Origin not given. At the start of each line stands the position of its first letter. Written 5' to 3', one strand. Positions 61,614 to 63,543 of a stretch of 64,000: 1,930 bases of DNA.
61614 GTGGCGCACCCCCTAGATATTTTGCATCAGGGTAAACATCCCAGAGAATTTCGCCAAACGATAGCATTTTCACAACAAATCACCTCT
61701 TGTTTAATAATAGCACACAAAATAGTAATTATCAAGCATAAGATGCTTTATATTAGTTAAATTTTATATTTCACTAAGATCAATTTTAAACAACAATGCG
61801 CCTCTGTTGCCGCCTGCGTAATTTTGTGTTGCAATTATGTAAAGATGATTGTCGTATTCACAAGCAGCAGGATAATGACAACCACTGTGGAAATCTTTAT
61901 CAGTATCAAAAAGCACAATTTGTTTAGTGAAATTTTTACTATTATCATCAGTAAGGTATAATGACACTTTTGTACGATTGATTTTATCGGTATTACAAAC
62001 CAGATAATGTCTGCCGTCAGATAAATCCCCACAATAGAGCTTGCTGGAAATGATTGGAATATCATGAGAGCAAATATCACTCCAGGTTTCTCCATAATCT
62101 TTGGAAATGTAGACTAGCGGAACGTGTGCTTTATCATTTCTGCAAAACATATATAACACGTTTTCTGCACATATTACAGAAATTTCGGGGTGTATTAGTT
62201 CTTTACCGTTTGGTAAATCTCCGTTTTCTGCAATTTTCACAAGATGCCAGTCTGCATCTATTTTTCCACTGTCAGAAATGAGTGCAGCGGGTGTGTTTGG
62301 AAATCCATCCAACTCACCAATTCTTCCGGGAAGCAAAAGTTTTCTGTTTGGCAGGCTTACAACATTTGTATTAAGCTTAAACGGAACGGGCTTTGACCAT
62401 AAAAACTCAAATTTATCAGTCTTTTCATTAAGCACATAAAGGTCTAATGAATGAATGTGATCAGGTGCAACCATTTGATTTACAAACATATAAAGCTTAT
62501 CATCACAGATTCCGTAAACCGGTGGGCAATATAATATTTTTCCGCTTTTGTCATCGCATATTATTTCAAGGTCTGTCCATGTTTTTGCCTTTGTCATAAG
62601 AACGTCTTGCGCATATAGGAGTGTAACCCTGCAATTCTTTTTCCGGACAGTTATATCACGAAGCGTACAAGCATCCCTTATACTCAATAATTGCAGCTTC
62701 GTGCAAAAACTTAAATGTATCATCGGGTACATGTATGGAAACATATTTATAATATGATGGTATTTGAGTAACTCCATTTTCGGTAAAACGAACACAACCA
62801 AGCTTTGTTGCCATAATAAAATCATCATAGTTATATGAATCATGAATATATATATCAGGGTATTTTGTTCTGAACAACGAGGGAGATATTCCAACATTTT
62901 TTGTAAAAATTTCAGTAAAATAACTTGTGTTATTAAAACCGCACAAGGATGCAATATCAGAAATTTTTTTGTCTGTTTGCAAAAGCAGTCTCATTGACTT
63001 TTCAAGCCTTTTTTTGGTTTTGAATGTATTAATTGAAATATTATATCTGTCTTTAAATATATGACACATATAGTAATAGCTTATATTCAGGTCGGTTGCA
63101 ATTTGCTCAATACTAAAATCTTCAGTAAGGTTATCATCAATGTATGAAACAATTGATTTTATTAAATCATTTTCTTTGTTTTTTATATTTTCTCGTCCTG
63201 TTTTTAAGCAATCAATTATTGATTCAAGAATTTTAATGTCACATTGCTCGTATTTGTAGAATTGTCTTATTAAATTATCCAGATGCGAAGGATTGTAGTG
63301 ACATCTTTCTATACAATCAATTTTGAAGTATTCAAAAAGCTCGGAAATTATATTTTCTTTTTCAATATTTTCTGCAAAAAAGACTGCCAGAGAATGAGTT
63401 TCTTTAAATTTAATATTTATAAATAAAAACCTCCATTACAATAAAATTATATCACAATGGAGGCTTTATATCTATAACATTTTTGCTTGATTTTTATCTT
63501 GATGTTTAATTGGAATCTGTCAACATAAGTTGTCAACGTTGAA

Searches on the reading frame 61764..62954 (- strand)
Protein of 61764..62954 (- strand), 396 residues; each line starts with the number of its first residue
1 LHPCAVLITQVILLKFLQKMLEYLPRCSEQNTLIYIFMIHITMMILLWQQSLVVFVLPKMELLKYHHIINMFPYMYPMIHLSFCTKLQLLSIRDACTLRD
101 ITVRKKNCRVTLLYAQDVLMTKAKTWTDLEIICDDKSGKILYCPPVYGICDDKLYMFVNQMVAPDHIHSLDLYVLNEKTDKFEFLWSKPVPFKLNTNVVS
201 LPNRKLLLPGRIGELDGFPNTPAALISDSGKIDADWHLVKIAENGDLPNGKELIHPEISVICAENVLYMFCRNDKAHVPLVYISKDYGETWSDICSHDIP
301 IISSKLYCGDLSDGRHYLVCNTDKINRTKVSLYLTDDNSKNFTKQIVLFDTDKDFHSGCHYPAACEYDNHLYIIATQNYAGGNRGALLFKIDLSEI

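Call 44: search_protein_families(library=pfam, proteins=[window:61764-62954:-], max_evalue=0.001)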
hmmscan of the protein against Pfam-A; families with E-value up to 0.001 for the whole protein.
window:61764-62954:- (396 aa): 1 family
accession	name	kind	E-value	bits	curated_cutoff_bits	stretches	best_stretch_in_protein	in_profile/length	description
PF13088.12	BNR_2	-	8.6e-22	78.2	31.4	1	121-369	27-272/277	BNR repeat-like domain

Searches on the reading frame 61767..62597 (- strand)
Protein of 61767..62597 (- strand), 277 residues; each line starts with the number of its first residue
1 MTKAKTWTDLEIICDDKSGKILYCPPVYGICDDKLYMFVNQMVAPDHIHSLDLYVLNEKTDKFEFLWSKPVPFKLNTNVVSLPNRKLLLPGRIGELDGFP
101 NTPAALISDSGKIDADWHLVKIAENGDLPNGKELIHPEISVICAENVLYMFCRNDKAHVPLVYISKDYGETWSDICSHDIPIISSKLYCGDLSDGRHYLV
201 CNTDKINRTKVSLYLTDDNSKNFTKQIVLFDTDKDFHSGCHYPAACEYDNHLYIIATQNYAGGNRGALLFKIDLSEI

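Call 48: search_protein_families(library=pfam, proteins=[window:61767-62597:-], max_evalue=0.01)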
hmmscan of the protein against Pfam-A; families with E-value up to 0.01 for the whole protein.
seq(277 aa): 2 families
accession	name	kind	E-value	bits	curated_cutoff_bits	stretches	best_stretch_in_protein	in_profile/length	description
PF13088.12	BNR_2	-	5.6e-22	78.8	31.4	1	3-250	28-272/277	BNR repeat-like domain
PF15902.12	Sortilin-Vps10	-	0.00054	19.3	33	1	162-234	3-68/446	Sortilin, neurotensin receptor 3,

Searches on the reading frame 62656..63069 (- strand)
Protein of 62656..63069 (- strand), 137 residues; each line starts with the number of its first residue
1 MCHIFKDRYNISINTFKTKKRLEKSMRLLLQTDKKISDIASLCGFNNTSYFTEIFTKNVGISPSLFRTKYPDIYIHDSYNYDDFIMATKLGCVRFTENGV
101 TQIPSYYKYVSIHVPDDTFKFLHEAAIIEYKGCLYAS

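Call 44: search_protein_families(library=pfam, proteins=[window:62656-63069:-], max_evalue=0.001)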
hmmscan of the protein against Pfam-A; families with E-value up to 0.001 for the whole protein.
window:62656-63069:- (137 aa): 2 families
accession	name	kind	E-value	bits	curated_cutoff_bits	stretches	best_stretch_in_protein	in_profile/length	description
PF12833.13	HTH_18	-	2.3e-15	57.1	33.6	1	2-68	13-79/80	Helix-turn-helix domain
PF00165.29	HTH_AraC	-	5.8e-11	42.7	26.6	1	30-68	2-42/42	Bacterial regulatory helix-turn-helix proteins, AraC family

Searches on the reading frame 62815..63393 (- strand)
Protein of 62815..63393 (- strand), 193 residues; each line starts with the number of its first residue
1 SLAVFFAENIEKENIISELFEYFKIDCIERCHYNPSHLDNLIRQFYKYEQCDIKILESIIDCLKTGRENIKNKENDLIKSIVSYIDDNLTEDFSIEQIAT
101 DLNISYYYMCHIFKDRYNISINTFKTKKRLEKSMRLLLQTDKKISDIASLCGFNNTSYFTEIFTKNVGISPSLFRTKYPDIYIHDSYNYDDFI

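Call 48: search_protein_families(library=pfam, proteins=[window:62815-63393:-], max_evalue=0.01)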
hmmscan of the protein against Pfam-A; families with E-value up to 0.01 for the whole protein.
seq(193 aa): 2 families
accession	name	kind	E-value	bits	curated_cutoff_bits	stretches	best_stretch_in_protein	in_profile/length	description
PF00165.29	HTH_AraC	-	6.9e-20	71.1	26.6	2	138-176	2-42/42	Bacterial regulatory helix-turn-helix proteins, AraC family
PF12833.13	HTH_18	-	2.3e-18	66.7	33.6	1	98-176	1-79/80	Helix-turn-helix domain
